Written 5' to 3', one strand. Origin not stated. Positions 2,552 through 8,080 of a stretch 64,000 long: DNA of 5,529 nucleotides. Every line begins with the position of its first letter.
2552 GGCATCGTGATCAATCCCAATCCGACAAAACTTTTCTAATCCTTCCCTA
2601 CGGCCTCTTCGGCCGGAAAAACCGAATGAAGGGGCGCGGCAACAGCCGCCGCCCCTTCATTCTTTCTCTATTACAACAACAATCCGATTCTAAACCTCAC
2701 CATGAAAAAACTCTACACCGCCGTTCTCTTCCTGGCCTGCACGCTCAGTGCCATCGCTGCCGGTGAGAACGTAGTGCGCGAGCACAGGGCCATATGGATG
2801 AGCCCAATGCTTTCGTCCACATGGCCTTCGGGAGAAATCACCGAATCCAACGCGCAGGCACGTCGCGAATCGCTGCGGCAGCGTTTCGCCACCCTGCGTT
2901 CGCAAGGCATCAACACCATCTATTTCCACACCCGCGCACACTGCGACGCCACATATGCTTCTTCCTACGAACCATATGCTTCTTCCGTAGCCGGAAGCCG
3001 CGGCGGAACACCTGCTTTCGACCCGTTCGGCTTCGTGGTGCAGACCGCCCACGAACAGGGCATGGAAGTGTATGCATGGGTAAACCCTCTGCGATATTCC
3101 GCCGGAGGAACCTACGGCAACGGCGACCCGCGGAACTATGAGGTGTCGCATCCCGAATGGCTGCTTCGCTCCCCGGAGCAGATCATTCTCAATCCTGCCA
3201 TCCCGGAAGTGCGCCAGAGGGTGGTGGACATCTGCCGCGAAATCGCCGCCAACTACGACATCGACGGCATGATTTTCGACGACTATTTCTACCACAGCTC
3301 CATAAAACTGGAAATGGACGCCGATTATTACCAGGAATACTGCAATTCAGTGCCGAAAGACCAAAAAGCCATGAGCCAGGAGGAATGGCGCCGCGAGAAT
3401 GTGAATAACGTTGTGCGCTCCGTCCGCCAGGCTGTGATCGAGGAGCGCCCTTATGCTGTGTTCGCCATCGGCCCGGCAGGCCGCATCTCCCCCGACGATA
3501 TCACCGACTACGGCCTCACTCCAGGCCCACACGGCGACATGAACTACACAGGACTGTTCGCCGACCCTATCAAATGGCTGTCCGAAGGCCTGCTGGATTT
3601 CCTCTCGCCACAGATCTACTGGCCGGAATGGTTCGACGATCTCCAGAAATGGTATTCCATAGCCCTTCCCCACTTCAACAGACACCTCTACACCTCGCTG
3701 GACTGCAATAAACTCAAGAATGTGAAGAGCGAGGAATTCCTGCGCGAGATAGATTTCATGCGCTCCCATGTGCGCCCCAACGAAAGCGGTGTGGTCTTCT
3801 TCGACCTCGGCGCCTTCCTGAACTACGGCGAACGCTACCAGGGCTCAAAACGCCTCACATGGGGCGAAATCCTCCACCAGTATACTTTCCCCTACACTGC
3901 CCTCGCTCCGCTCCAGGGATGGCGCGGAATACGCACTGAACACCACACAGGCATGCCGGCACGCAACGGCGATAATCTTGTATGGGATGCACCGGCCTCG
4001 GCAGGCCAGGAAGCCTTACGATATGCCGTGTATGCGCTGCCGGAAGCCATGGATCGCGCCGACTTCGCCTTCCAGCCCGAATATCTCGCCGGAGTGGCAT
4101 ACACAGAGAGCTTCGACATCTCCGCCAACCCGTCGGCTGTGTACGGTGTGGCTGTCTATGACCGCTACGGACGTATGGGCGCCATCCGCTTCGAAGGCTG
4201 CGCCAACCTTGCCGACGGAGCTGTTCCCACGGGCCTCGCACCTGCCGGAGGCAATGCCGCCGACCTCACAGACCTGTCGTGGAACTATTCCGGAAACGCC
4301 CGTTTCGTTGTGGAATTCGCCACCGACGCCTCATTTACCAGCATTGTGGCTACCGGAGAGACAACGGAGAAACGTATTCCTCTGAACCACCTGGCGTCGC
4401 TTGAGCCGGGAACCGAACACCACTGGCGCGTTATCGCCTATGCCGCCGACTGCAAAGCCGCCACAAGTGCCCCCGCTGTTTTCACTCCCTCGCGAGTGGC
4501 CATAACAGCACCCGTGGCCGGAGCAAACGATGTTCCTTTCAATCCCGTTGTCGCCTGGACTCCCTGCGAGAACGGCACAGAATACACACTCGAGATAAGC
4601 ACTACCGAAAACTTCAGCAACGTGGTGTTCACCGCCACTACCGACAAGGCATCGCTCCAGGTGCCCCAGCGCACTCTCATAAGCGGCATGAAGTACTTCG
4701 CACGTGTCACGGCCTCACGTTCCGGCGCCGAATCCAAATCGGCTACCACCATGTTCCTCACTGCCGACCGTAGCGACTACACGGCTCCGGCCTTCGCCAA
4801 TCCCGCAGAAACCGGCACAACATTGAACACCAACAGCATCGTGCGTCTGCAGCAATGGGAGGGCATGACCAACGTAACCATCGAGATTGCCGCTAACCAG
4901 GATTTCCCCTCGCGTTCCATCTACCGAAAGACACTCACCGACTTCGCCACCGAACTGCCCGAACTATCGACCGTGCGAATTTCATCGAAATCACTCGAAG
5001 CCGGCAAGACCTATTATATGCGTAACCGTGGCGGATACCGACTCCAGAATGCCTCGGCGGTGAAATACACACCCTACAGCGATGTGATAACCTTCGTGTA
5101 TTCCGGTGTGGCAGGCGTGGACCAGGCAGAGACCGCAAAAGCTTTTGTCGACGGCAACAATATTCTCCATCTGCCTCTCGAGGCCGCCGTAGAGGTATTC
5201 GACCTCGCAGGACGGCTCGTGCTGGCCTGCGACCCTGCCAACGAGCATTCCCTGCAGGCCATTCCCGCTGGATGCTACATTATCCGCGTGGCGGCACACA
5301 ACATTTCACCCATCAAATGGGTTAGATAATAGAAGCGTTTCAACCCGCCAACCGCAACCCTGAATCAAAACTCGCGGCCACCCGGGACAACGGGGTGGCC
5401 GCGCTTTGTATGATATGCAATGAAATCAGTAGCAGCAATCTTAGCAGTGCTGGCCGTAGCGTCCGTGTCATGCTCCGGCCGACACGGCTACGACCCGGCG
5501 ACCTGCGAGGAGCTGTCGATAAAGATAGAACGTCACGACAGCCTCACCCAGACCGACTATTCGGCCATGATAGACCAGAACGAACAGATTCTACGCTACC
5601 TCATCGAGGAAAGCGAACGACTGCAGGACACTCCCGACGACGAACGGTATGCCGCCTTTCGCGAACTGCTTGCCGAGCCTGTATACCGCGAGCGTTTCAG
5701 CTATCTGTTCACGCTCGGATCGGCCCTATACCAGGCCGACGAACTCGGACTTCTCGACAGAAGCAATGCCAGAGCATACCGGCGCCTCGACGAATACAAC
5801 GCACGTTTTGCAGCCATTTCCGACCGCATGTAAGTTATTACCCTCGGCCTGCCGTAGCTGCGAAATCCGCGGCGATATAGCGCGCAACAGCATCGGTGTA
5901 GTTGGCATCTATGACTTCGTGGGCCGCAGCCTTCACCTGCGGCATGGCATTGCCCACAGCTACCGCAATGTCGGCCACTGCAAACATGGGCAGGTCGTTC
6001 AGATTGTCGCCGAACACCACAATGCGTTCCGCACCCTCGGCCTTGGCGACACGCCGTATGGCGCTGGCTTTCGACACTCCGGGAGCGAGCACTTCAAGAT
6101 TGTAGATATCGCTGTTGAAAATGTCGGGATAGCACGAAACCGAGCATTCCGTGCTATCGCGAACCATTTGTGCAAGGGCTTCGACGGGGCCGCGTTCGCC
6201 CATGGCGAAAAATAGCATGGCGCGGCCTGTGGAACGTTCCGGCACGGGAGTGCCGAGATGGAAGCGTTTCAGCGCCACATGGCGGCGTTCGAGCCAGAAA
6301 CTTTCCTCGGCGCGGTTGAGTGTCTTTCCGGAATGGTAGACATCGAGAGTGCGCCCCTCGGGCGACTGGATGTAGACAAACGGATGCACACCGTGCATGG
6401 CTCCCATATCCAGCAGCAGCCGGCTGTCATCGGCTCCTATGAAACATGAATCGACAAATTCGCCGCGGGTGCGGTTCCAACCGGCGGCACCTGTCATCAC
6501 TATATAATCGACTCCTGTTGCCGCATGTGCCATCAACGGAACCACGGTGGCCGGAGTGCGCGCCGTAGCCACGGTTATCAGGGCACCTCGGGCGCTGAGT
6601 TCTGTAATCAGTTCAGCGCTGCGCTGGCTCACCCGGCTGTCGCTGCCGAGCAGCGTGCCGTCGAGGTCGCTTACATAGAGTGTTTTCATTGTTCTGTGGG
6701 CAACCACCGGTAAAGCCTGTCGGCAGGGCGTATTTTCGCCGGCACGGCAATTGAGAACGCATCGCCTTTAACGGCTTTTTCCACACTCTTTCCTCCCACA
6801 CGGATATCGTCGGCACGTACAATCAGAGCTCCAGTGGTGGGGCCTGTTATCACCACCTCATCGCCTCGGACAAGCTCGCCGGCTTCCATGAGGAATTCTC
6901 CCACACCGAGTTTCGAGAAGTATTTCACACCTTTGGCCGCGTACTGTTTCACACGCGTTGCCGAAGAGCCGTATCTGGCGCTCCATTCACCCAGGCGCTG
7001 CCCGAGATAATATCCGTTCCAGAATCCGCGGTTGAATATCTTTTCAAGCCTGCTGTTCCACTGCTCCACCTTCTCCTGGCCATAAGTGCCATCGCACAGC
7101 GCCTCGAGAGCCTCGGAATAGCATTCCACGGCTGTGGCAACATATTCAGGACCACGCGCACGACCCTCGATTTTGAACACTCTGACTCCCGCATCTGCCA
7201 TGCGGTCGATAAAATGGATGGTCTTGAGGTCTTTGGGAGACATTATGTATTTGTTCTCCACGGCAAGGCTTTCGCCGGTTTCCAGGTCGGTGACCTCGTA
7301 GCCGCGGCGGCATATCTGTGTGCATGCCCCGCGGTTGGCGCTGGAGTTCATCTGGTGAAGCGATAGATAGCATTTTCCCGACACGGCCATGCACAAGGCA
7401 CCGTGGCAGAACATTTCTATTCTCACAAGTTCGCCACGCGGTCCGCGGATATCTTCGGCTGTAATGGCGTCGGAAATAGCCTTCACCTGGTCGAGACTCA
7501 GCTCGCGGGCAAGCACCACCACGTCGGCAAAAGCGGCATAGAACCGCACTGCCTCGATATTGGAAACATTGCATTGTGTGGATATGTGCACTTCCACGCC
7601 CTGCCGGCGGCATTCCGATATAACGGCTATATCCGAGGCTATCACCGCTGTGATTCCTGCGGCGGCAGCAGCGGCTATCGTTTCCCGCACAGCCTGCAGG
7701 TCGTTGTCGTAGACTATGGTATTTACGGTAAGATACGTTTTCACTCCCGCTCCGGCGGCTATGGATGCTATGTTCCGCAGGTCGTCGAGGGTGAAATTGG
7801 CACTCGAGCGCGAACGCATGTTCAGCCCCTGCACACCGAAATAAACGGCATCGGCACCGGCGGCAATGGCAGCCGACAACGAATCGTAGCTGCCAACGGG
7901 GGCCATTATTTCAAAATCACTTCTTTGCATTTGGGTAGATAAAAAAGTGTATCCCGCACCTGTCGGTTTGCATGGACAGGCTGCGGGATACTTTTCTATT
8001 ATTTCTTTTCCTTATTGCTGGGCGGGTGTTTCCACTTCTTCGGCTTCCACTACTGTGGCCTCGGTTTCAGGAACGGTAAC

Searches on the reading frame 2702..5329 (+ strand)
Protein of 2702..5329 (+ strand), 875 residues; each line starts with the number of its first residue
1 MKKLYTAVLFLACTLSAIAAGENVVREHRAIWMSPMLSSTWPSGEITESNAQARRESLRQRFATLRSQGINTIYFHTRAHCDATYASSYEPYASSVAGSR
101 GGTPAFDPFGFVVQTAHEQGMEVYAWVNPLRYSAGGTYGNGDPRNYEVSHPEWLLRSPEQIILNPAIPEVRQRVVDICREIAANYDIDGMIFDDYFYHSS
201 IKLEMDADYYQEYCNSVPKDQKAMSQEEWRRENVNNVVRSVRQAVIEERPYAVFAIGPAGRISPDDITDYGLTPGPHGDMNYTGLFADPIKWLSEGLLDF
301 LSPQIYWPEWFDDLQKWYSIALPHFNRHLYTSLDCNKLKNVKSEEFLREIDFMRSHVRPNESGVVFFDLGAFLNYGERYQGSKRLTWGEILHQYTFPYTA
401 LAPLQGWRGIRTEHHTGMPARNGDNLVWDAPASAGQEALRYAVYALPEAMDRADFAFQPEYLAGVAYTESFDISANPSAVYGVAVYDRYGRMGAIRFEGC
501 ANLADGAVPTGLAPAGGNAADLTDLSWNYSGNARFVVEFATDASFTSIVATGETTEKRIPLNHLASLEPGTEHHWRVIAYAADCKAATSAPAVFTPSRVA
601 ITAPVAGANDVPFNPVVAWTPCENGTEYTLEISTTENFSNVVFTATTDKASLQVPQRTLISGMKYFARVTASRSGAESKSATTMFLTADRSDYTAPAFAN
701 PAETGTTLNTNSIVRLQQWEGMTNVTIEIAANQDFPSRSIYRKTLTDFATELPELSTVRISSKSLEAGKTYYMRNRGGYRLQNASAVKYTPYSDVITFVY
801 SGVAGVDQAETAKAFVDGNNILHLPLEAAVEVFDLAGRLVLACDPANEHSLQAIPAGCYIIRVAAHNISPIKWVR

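Call 10: search_protein_families(library=pfam, proteins=[window:2702-5329:+])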
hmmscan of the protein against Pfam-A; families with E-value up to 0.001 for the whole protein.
window:2702-5329:+ (875 aa): 2 families
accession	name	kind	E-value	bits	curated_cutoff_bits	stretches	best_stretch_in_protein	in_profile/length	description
PF02638.21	GHL10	-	7.2e-44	150.6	27.9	1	29-339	3-300/311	Glycosyl hydrolase-like 10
PF16655.11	PhoD_N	-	4.4e-06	27.6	30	0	531-581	26-78/90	PhoD-like phosphatase, N-terminal domain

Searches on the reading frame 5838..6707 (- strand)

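Call 10: search_protein_families(library=pfam, proteins=[window:5838-6707:-])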
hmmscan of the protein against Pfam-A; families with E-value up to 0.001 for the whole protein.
window:5838-6707:- (289 aa): 4 families
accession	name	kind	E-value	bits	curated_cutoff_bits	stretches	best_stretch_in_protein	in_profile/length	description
PF08282.18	Hydrolase_3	-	2.3e-36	126.3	20.9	1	12-278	2-255/255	haloacid dehalogenase-like hydrolase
PF05116.19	S6PP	-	1.3e-09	38.4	20.3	1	196-261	150-217/247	Sucrose-6F-phosphate phosphohydrolase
PF00702.32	Hydrolase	-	1.2e-06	29.5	26.4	1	195-246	139-191/191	haloacid dehalogenase-like hydrolase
PF12710.13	HAD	-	1.8e-05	25.7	27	0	207-242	149-188/189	haloacid dehalogenase-like hydrolase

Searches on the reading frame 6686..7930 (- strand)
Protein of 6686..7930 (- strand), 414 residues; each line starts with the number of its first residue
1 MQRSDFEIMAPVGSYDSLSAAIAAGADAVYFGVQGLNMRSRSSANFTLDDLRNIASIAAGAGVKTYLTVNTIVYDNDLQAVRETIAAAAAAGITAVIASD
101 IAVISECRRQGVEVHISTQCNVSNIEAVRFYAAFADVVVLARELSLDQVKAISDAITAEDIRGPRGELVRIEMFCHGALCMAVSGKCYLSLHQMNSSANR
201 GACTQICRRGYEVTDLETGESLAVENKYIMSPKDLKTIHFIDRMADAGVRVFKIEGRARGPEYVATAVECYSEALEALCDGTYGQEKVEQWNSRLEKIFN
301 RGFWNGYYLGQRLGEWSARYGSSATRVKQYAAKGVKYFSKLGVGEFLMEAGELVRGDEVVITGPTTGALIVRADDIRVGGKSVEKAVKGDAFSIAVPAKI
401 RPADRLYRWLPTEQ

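Call 10: search_protein_families(library=pfam, proteins=[window:6686-7930:-])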
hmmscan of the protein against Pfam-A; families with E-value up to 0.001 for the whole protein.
window:6686-7930:- (414 aa): 1 family
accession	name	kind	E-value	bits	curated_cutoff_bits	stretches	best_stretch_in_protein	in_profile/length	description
PF01136.24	Peptidase_U32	-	9.5e-66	221.8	22.4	1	79-311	2-230/233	Peptidase family U32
